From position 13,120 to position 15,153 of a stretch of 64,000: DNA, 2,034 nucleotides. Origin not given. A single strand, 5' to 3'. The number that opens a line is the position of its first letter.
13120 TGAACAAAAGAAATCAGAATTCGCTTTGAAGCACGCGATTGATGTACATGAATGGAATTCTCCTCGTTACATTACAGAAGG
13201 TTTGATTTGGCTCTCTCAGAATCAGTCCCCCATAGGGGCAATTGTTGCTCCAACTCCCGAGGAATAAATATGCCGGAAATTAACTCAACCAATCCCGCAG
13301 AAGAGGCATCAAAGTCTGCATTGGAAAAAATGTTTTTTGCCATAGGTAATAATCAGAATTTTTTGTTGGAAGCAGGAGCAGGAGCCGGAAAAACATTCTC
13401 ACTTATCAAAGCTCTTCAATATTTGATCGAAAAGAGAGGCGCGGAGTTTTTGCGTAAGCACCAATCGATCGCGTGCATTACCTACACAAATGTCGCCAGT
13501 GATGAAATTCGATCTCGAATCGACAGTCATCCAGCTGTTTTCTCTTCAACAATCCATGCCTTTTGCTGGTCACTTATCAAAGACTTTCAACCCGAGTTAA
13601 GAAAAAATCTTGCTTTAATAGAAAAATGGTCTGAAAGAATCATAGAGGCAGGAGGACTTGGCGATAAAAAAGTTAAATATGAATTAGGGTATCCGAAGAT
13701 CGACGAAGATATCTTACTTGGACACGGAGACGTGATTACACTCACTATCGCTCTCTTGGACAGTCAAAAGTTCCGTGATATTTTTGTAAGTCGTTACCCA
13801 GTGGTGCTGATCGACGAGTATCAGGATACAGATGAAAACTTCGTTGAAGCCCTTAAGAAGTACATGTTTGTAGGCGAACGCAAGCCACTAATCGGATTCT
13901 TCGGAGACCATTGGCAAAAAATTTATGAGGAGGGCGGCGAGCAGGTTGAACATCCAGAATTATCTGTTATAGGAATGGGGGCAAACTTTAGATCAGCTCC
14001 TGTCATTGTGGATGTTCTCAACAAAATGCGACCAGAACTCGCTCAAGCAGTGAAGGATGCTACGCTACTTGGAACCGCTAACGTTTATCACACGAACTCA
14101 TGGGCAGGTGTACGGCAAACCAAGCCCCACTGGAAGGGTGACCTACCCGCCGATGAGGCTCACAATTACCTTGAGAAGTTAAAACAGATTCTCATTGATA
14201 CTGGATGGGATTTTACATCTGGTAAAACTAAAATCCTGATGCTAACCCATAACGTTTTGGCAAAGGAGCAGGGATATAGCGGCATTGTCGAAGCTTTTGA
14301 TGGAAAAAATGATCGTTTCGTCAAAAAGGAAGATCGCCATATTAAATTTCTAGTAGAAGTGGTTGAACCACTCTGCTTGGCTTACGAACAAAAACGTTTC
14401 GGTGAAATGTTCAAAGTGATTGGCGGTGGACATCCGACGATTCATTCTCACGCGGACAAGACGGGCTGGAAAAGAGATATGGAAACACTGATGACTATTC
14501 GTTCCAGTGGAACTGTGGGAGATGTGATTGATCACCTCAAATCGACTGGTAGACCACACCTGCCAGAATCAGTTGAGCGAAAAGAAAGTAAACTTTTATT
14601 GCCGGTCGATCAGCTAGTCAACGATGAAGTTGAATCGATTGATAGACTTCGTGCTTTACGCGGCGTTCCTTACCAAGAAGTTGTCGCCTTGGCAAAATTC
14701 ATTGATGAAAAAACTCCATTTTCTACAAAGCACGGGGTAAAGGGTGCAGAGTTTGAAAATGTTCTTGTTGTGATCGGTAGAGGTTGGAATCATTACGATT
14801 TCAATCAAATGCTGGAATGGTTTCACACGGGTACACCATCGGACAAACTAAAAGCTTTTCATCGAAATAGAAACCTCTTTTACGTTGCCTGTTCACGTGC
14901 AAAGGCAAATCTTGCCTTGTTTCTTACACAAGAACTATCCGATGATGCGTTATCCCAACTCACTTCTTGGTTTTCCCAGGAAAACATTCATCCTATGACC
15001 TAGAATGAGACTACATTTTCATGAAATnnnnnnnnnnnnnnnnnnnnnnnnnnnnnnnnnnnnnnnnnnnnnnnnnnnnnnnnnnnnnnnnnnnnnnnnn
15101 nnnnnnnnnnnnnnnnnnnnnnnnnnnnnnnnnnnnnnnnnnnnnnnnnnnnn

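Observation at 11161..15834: Gabija/class-2-OLD-like defense pair (OLD ATPase-TOPRIM nuclease + UvrD-like helicase) with an unassigned membrane protein tail gene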

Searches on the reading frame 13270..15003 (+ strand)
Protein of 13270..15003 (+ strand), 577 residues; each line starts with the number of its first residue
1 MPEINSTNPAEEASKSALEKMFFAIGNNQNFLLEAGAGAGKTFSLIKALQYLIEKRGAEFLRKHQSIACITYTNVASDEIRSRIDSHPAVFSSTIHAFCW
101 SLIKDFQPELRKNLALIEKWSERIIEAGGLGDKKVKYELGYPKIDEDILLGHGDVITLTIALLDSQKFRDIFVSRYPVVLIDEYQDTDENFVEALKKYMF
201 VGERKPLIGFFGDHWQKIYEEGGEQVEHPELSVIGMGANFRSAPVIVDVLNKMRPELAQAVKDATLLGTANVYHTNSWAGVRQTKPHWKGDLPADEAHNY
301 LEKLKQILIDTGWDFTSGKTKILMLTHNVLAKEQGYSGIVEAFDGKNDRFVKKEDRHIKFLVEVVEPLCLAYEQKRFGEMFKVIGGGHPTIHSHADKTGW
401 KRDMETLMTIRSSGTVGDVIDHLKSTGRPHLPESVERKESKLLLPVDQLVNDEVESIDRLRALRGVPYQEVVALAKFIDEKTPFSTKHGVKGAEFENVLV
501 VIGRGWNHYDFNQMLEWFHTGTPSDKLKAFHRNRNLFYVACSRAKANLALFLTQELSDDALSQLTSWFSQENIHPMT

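Call 3: search_protein_families(library=pfam, proteins=[window:13270-15003:+], max_evalue=0.01)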
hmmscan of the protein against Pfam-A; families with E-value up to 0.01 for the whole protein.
window:13270-15003:+ (577 aa): 7 families
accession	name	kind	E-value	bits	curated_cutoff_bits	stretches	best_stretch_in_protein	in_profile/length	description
PF00580.27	UvrD-helicase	-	1.4e-24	87.6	23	2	28-111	13-98/271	UvrD/REP helicase N-terminal domain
PF13245.12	AAA_19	-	1.1e-14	55.2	25.1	1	27-219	10-131/134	AAA domain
PF13538.12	UvrD_C_2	-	4.5e-08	33.3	27.4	1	485-521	5-41/52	UvrD-like helicase C-terminal domain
PF13361.12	UvrD_C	-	3.5e-06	27.1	25.6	1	479-553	284-348/350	UvrD-like helicase C-terminal domain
PF01443.25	Viral_helicase1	-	0.00011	22.6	21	0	481-549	178-225/228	Viral superfamily 1 RNA helicase core domain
PF13086.12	AAA_11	-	0.0024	18.1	27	0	16-86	5-74/257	AAA domain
PF13604.12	AAA_30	-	0.0031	17.7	27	0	29-99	19-77/191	AAA domain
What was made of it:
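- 13270..15003 (+): gajB: UvrD-like SF1 helicase, 577 aa. Walker A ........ at 13375-13398, DEYQD box at 13810-13833. Pfam UvrD-helicase 1.4e-24, AAA_19, UvrD_C, UvrD_C_2 (call 3).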

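Call 4: search_protein_families(library=padloc, proteins=[window:13270-15003:+], max_evalue=0.01)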
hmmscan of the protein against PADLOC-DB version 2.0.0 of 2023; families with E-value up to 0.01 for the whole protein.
window:13270-15003:+ (577 aa): 54 families (the best 25 are shown)
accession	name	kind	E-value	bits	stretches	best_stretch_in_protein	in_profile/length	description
PDLC00113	GajB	-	6.4e-253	838.5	1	5-576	4-576/579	UrvD helicase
PDLC00135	GajB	-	1.7e-123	411.7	2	12-346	4-337/603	UrvD helicase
PDLC00143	GajB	-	2.5e-90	301.9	2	149-576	173-630/632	UrvD helicase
PDLC00111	GajB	-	2.3e-89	298.7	2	149-575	172-623/625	UrvD helicase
PDLC00128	GajB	-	1.8e-71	239.8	3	9-112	8-111/685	UrvD helicase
PDLC00125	GajB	-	9.7e-67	224.2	3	146-412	198-472/669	UrvD helicase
PDLC00137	GajB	-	6.8e-52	175.1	3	12-110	10-108/679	UrvD helicase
PDLC00115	GajB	-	4.3e-50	168.9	2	352-576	335-535/537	UrvD helicase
PDLC00119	GajB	-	6.4e-43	145.5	3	26-103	13-89/565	UrvD helicase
PDLC00109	GajB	-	1e-38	131.2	3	150-506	149-489/647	UrvD helicase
PDLC00127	GajB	-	8.3e-30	101.8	3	24-105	16-98/594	UrvD helicase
PDLC00117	GajB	-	3.5e-27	93.1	3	24-103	23-103/604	UrvD helicase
PDLC03802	RTasHel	-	1.7e-24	84.7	3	29-104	19-94/675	DRT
PDLC00107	GajB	-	3.6e-22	76.7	3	24-90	24-88/587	UrvD helicase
PDLC00122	GajB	-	9.5e-22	75.6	1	25-279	13-272/502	UrvD helicase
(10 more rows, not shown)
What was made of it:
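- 13270..15003 (+): PADLOC GajB PDLC00113 6.4e-253 (call 4).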

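Call 52: search_solved_structures(query=window:13270-15003:+, show_alignments=1, max_evalue=0.00001)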
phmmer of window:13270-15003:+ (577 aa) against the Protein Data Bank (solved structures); distinct sequences matched with E-value up to 0.00001: 7.
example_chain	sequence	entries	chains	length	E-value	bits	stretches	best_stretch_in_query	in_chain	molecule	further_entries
8j4t_G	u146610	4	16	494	3e-07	32.6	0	27-227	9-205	Gabija protein GajB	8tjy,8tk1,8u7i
8sm3_B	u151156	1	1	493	3.1e-07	32.6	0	27-227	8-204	Gabija protein GajB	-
8jqb_E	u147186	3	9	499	3.1e-07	32.5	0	26-227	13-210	Gabija protein GajB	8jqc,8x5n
8iud_A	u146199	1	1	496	3.5e-07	32.4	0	27-227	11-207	Gabija protein GajB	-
2pjr_A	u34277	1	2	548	6.4e-07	31.5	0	31-135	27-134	PROTEIN (HELICASE PCRA)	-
1pjr_A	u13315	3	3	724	9.5e-07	30.9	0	31-135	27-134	PCRA | ATP-DEPENDENT HELICASE PCRA | HELICASE PCRA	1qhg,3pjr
1uaa_A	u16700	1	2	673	3.6e-06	29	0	150-249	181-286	PROTEIN (ATP-DEPENDENT DNA HELICASE REP.)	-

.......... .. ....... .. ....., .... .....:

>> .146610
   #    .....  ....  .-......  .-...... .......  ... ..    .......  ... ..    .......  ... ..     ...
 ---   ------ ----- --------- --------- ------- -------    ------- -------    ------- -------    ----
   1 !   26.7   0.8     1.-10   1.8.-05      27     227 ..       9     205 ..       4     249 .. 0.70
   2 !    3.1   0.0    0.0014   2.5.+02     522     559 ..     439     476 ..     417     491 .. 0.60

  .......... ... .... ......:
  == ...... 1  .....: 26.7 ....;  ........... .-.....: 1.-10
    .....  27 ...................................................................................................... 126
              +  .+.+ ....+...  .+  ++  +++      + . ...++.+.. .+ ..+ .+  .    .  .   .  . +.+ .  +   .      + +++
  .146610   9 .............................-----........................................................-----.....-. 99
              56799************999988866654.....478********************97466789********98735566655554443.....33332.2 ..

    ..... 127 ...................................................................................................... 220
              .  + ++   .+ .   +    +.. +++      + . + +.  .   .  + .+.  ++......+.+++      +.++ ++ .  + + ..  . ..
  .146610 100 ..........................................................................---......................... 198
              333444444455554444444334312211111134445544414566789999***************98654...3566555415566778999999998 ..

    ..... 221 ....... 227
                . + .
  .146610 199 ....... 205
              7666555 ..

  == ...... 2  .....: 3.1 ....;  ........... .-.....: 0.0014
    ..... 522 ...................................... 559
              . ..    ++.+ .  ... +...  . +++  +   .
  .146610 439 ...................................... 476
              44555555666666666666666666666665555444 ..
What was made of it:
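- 13270..15003 (+): Best PDB matches are GajB chains, with the Walker A and DEYQD regions aligned (call 52).
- On Gabija: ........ and IDEYQD align to B. cereus GajB (call 52).
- GajB carries generic UvrD/PcrA/Rep motifs, and PcrA and Rep appear among its PDB hits (call 52).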

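Call 57: search_protein_families(library=padloc, proteins=[L094:2344-3486:-, L094:605-2341:-, L094:2-595:+], max_evalue=0.001)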
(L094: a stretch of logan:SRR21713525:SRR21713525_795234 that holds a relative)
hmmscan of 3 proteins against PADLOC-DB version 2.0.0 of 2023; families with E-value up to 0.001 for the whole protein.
L094:2344-3486:- (380 aa): 1 family
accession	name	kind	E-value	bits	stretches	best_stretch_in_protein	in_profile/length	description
PDLC02187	DUF4297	-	1.6e-33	114.3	1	13-331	9-353/404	-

L094:605-2341:- (578 aa): 17 families
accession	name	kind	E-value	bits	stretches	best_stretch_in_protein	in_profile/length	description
PDLC02188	HerA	-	5.3e-249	825.9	1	3-577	4-577/578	-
PDLC04105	HerA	-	4.3e-133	442.9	1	4-577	9-570/576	-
PDLC04098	HerA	-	1.2e-77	260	2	241-577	353-684/686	-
PDLC04104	HerA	-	3.8e-76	254.3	2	327-564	122-358/379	-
PDLC04102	HerA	-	1.4e-75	253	2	342-562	415-639/654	-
PDLC04106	HerA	-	9.4e-72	240.5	2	342-577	425-663/667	-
PDLC04103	HerA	-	2.2e-52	176.2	1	105-562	124-576/579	-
PDLC02185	HerA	-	9.7e-46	154.7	2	381-562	404-581/585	-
PDLC04097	HerA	-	7.3e-45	151.7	2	344-562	392-613/618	-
PDLC04100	HerA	-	1.5e-42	144.1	2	326-563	334-575/580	-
PDLC04101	HerA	-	4.1e-39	132.5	1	120-401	139-396/400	-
PDLC04107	HerA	-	4.7e-23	79.7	1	118-253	138-281/306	-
PDLC04140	mad8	-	4.3e-22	77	1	141-532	19-289/314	mads_8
PDLC04099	HerA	-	1.6e-16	58.3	1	115-200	135-212/214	-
PDLC01055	HerA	-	7.5e-12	42.8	2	430-499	418-483/532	Type III coevolved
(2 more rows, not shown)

L094:2-595:+ (197 aa): 0 families
